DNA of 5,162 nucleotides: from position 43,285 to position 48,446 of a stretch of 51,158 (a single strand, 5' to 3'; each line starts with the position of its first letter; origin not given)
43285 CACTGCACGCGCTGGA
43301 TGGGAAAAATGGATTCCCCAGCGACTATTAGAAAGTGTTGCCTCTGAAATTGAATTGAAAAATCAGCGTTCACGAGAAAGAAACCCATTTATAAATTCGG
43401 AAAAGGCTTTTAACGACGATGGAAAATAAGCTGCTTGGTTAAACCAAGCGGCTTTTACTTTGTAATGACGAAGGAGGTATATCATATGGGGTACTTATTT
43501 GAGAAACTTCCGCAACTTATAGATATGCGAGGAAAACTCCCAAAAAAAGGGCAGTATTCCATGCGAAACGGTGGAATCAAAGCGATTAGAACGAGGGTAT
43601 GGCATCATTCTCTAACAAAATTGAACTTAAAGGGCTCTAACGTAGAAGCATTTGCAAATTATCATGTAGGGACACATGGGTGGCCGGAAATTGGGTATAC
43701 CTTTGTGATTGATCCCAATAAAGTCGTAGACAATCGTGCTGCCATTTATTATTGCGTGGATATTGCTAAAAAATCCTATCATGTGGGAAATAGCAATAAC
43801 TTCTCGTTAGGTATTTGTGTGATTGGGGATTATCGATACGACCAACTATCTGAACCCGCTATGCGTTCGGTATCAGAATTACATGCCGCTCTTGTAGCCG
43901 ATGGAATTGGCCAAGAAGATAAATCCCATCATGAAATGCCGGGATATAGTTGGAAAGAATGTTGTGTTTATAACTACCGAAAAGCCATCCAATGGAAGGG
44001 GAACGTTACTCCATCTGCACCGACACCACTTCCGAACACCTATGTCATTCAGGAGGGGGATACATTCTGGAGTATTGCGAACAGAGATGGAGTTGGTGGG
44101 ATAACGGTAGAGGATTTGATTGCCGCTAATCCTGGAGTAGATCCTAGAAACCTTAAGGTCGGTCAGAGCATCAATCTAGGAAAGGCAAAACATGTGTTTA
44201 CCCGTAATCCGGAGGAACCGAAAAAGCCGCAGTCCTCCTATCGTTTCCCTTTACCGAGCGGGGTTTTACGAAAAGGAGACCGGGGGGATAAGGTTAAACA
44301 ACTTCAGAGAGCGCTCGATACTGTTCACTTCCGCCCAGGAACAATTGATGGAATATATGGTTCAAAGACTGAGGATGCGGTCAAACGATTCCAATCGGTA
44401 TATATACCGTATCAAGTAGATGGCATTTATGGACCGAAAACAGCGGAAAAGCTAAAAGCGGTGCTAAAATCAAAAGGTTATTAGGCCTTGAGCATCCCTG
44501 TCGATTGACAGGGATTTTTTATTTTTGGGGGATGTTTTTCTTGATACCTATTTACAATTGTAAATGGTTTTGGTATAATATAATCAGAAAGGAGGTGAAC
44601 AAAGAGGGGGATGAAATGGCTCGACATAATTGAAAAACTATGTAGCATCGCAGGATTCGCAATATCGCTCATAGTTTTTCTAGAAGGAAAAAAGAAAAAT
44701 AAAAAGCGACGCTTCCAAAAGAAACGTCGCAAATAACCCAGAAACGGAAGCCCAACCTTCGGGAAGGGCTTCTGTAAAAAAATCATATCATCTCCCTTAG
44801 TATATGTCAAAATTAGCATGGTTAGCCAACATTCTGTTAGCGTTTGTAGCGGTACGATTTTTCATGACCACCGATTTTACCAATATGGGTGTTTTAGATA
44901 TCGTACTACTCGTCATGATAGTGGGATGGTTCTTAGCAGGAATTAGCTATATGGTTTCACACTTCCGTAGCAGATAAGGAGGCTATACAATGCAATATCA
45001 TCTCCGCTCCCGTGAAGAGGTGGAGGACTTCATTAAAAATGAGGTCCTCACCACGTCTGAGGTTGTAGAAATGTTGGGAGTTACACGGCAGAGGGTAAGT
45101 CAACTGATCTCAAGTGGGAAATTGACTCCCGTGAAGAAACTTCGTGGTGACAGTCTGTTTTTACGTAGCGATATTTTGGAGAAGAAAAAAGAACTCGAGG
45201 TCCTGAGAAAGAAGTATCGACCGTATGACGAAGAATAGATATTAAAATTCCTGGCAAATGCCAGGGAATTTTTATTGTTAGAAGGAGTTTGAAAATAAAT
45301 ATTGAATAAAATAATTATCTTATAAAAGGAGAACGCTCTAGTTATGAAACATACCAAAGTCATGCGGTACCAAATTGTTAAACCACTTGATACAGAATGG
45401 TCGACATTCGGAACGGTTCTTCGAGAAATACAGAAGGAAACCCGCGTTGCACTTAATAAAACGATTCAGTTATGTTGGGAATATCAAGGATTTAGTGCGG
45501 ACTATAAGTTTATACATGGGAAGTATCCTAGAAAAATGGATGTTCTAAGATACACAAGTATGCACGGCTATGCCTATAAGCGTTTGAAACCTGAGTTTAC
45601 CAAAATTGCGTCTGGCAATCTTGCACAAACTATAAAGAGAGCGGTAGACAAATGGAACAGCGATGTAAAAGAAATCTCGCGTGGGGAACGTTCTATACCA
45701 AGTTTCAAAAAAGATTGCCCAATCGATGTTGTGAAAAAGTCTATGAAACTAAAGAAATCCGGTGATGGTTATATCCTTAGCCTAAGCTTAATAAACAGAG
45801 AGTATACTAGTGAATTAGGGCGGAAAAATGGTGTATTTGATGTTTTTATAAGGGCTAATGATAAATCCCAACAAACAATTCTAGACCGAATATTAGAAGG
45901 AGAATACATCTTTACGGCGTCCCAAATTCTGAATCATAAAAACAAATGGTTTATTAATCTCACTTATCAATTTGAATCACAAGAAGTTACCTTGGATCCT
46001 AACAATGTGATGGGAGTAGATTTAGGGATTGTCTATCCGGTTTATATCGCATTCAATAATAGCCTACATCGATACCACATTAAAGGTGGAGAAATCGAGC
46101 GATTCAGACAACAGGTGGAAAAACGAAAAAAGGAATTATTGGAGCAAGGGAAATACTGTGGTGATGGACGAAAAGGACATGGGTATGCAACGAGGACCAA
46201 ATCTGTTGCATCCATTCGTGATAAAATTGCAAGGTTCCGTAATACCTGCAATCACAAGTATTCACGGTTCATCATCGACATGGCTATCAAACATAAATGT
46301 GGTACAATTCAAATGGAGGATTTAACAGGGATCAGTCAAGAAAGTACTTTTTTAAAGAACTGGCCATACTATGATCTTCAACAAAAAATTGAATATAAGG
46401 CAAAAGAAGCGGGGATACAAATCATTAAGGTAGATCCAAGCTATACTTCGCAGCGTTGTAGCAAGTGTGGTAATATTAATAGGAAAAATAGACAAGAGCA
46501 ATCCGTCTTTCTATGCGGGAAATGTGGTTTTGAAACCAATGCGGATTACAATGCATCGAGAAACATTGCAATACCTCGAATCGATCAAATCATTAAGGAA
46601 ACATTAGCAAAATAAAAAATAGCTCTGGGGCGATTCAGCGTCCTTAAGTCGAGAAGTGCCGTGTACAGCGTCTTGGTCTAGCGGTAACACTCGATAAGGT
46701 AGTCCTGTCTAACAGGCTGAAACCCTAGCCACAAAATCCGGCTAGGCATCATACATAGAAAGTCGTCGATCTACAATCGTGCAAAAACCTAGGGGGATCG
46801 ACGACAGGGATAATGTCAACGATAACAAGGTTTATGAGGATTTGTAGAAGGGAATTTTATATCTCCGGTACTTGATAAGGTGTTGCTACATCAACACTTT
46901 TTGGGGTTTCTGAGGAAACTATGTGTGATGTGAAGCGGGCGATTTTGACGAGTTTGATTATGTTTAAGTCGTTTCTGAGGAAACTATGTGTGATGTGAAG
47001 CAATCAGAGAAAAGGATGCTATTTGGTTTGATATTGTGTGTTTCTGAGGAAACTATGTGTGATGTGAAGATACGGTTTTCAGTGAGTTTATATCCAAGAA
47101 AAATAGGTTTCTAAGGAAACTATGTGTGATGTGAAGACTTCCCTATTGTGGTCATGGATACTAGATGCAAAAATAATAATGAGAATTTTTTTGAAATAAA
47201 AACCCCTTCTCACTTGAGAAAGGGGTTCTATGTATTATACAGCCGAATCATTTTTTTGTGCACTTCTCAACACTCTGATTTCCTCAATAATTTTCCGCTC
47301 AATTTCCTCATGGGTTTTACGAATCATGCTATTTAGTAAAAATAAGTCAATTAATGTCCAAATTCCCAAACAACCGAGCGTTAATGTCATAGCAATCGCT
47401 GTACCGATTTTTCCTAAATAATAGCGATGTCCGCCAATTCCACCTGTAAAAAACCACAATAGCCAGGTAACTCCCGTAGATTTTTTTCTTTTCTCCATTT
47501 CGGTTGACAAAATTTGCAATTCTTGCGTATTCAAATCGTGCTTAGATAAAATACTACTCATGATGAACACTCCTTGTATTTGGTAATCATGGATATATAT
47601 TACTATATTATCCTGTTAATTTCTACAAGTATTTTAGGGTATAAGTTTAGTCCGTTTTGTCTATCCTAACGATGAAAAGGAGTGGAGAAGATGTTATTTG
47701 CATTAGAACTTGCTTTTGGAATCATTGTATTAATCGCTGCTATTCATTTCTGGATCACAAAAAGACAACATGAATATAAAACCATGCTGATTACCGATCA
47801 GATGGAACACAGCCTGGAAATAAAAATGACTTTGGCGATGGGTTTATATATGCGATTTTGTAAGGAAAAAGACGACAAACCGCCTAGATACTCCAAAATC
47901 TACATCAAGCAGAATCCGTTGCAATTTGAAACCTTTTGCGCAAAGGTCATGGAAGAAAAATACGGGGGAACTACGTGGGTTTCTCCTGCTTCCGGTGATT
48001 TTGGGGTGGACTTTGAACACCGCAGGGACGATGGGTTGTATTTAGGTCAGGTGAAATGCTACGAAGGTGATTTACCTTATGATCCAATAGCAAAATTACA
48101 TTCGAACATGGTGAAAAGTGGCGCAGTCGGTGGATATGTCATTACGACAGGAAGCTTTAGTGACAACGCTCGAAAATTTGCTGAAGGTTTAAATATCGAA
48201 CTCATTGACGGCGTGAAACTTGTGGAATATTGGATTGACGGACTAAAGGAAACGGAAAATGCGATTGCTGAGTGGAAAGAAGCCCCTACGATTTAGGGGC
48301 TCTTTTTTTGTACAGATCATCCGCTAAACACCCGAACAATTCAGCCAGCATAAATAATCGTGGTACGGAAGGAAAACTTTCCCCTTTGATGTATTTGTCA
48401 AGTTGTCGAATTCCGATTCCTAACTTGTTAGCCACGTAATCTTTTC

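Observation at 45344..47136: Temperate-phage-borne miniature type V-F (Cas12f-like) CRISPR-Cas locus with no adaptation genes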

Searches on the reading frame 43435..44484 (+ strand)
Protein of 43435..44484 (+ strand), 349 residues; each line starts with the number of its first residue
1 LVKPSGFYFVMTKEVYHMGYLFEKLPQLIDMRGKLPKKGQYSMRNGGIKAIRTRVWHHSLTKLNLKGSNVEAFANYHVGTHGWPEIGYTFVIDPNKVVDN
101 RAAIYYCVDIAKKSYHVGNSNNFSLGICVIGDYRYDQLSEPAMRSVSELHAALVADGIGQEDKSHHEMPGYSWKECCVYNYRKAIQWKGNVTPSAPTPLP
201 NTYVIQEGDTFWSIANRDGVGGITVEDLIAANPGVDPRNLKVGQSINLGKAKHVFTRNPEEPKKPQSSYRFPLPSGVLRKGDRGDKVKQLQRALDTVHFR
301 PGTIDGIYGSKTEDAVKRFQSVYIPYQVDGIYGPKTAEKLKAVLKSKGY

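Call 13: search_protein_families(library=phrogs, proteins=[window:43435-44484:+], max_evalue=0.00001)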
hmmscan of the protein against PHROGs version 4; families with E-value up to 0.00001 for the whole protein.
window:43435-44484:+ (349 aa): 7 families
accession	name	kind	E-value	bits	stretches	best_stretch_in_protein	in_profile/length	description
phrog_1493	-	lysis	6.4e-53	181.3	1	32-347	15-312/394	endolysin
phrog_2649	-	lysis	1e-15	59.3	1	265-346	162-241/261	endolysin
phrog_17214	-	lysis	1.6e-11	45.5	1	256-346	215-318/322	endolysin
phrog_1224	-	head and packaging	3.4e-11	44.1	1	277-342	3-66/438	endolysin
phrog_1512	-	lysis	1.1e-07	33.2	1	258-341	160-243/314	endolysin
phrog_23452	-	unknown function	6.5e-07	30.6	0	274-323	51-105/135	-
phrog_822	-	lysis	9e-07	29.9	1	49-193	22-161/215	amidase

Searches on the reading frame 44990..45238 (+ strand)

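Call 74: search_protein_families(library=pfam, proteins=[window:44990-45238:+], max_evalue=0.001)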
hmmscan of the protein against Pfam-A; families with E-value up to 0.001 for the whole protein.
window:44990-45238:+ (82 aa): 3 families
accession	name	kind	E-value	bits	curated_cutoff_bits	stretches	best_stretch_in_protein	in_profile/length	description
PF12728.13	HTH_17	-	7e-09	36.3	27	1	19-64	1-45/51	Helix-turn-helix domain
PF21531.3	Rv2175c_wHTH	-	0.00024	21.5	27.1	1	17-50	13-46/57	DNA-binding protein Rv2175c, wHTH domain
PF04545.22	Sigma70_r4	-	0.00043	20.2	24.1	1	18-42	19-43/50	Sigma-70, region 4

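Call 104: search_protein_families(library=padloc, proteins=[window:44990-45238:+], max_evalue=0.001)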
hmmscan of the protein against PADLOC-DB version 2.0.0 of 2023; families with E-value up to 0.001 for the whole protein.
window:44990-45238:+ (82 aa): 1 family
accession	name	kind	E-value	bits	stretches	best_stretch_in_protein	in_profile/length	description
PDLC04133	mad1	-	1.1e-05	23.6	1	18-68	4-53/60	mads_1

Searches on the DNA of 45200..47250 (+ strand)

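Call 7: search_dna_similar(query=window:45200-47250:+, collection=phages, mode=near)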
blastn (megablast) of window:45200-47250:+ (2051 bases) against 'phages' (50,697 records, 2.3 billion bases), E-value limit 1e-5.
No match.

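Call 32: search_dna_similar(query=window:46936-47176:+, collection=phages, mode=distant, max_evalue=10, max_rows=30)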
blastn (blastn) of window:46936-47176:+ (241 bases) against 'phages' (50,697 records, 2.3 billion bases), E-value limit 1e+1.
Records with a match: 6; places in all: 6; records where one place covers at least 80% of the query: 0.
Best place of each record, by identity: >=99% 2; 95-99% 3; 60-80% 1.
By first word of the organism name: Tenacibaculum 2; Lepus 2; Staphylococcus 1; Capybara 1.
By host as written in the record: Tenacibaculum sp. AHE14PA 2; Lepus americanus 2; Staphylococcus lentus 1; Hydrochoerus hydrochaeris 1.
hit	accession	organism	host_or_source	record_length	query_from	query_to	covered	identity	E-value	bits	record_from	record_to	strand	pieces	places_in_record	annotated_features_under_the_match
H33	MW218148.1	Staphylococcus phage vB_StaM_SA1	Staphylococcus lentus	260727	31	69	16%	79.5%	1e+1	36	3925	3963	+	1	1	hypothetical protein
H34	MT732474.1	Tenacibaculum phage Gundel_1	Tenacibaculum sp. AHE14PA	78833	73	96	10%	95.8%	1e+1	37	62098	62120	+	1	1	hypothetical protein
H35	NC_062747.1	Tenacibaculum phage Gundel_1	Tenacibaculum sp. AHE14PA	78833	73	96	10%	95.8%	1e+1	37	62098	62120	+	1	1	hypothetical protein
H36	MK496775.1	Capybara microvirus Cap3_SP_379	Hydrochoerus hydrochaeris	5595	148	170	10%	95.7%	3e+0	38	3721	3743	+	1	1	replication initiator protein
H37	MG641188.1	Lepus americanus faeces associated microvirus SHP1 6472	Lepus americanus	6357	82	100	8%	100.0%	1e+1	36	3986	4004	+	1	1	major capsid protein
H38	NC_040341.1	Lepus americanus faeces associated microvirus SHP1 6472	Lepus americanus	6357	82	100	8%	100.0%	1e+1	36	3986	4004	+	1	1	major capsid protein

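Call 33: search_dna_similar(query=window:46936-47176:+, collection=plasmids, mode=distant, max_evalue=10, max_rows=30)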
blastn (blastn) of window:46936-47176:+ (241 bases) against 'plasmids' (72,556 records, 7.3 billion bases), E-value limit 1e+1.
Records with a match: 7; places in all: 7; records where one place covers at least 80% of the query: 0.
Best place of each record, by identity: 90-95% 2; 80-90% 4; 60-80% 1.
By first word of the organism name: Bacillus 2; Vibrio 2; Arsenophonus 1; Pantoea 1; Ilyobacter 1.
By predicted mobility (MOB-suite, as given by PLSDB): non-mobilizable 6; mobilizable 1.
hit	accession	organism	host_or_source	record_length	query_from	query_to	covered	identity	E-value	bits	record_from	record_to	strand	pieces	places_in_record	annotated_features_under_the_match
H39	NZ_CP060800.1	Bacillus pumilus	Black sea sediments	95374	145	213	29%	74.3%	3e+0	39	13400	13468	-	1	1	ATPase, T2SS/T4P/T4SS family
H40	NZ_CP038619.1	Arsenophonus nasoniae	Nasonia vitripennis,pure culture,whole ...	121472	131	171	17%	80.5%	9e+0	37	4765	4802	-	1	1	none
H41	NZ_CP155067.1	Pantoea sp. BRR-3P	single cell,Elaeagnus umbellata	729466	126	163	16%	81.6%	9e+0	38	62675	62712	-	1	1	hypothetical protein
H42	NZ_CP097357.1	Vibrio parahaemolyticus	oyster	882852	142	169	12%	92.9%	3e+0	39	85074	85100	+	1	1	metallophosphoesterase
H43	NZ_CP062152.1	Vibrio parahaemolyticus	oyster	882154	142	169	12%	92.9%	3e+0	39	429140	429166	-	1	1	metallophosphoesterase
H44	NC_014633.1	Ilyobacter polytropus DSM 2926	marine mud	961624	162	190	12%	89.7%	3e+0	40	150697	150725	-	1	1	four-carbon acid sugar kinase family protein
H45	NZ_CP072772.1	Bacillus cereus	mixed culture,Bee Honey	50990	70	97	12%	89.3%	9e+0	38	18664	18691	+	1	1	ATP-binding protein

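Call 87: build_rna_model(alignment_id=A2)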
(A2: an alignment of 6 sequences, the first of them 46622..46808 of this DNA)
Model R1 built from alignment A2 (6 sequences, 199 columns); structure: RNAalifold consensus.
model positions 191; base pairs 46; branch points 4; effective number of sequences 1.34; information 0.59 bits per position. Calibrated on 0.2 Mb of random sequence (short: E-values are rough).
structure used (alignment columns):
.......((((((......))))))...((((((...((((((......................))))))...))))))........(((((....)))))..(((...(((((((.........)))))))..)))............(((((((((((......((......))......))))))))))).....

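Call 90: search_with_rna_model(model_id=R1, sources=[window, L001, L002, L003, L005, L006, L010, L011, L012, L019, L021, L018, L004, L007, L008, L009], max_evalue=0.01, make_alignment=true)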
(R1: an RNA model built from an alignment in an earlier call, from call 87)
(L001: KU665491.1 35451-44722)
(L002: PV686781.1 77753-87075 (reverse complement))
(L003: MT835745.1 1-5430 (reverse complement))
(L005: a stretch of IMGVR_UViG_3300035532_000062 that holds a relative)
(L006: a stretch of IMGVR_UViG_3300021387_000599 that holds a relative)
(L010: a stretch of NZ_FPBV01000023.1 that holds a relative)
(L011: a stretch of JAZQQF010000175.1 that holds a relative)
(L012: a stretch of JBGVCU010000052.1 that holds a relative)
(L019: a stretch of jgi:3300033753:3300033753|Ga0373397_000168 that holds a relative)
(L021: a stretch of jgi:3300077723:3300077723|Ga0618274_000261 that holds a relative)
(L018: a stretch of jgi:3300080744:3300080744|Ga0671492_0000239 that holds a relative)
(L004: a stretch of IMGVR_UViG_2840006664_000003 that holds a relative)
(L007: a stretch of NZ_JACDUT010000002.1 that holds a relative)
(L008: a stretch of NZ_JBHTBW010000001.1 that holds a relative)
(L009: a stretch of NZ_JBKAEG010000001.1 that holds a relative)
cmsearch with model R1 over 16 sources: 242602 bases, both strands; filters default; matches with E-value up to 0.01: 16.
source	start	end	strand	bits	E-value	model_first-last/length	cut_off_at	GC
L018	11283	11474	+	207.1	6.1e-61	1-191/191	no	0.46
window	46622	46809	+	205.7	1.6e-60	1-191/191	no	0.52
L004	7281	7473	+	205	2.5e-60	1-191/191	no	0.46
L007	7281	7473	+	204.4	4.1e-60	1-191/191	no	0.47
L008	7324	7495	+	163.7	9.5e-48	1-191/191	no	0.5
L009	5248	5420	+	155.7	2.6e-45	1-191/191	no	0.42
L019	11285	11450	+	110.9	1.1e-31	1-191/191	no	0.5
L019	9479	9644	+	110.8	1.2e-31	1-191/191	no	0.49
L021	11295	11456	+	83.9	1.8e-23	1-191/191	no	0.47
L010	5660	5810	+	82.9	3.8e-23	1-191/191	no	0.6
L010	7295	7451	+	78.6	7.3e-22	1-191/191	no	0.6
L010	3944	4098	+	72.6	4.9e-20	1-191/191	no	0.66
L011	7060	7233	+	60.9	1.8e-16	1-191/191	no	0.55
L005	5601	5769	+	57.8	1.6e-15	1-191/191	no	0.37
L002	3292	3484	+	28.2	1.6e-06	1-191/191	no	0.44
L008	7444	7546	-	17.4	0.0032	1-191/191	no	0.42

Alignment A3: 16 matches aligned to the model, 279 columns, each read 5' to 3' on its own strand. Consensus structure (alignment columns), stored with it:
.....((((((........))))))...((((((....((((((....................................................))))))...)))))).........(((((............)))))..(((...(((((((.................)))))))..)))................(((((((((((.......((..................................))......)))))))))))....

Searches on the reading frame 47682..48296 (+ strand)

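Call 13: search_protein_families(library=phrogs, proteins=[window:47682-48296:+], max_evalue=0.00001)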
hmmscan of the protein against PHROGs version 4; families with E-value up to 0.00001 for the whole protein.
window:47682-48296:+ (204 aa): 2 families
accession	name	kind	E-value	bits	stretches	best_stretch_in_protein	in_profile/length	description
phrog_19856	-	unknown function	1.9e-57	195.1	1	8-191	4-185/192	-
phrog_33422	-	unknown function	7.1e-07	29.8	1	106-184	140-218/220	-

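Call 74: search_protein_families(library=pfam, proteins=[window:47682-48296:+], max_evalue=0.001)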
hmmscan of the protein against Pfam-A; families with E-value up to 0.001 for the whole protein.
window:47682-48296:+ (204 aa): 2 families
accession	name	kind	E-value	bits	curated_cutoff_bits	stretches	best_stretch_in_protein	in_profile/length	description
PF04471.18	Mrr_cat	-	1.3e-19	70.8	21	1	78-183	5-114/115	Restriction endonuclease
PF22722.2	NA-iREase1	-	2.7e-05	24.5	27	1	119-181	40-105/106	NACHT-associated inactive Restriction Endonuclease 1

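Call 104: search_protein_families(library=padloc, proteins=[window:47682-48296:+], max_evalue=0.001)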
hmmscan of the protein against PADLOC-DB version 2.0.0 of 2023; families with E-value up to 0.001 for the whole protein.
window:47682-48296:+ (204 aa): 5 families
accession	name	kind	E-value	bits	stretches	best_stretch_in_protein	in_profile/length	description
PDLC04819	PDC-S02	-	5.5e-09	33.7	1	74-183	193-305/334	-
PDLC04796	PDC-S02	-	5.1e-08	30.3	1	72-185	238-358/390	-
PDLC03206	mREase_II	-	2e-05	21.3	1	97-182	299-394/434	Type II methyl-directed restriction enzyme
PDLC03657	mREase_IV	-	0.0002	18.8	1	78-186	173-293/317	Type IV methyl-directed restriction enzyme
PDLC00631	ZorD1|ZorD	-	0.0002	17.2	1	78-182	949-1058/1071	"SWI2/SNF2 helicase, Mrr-like nuclease"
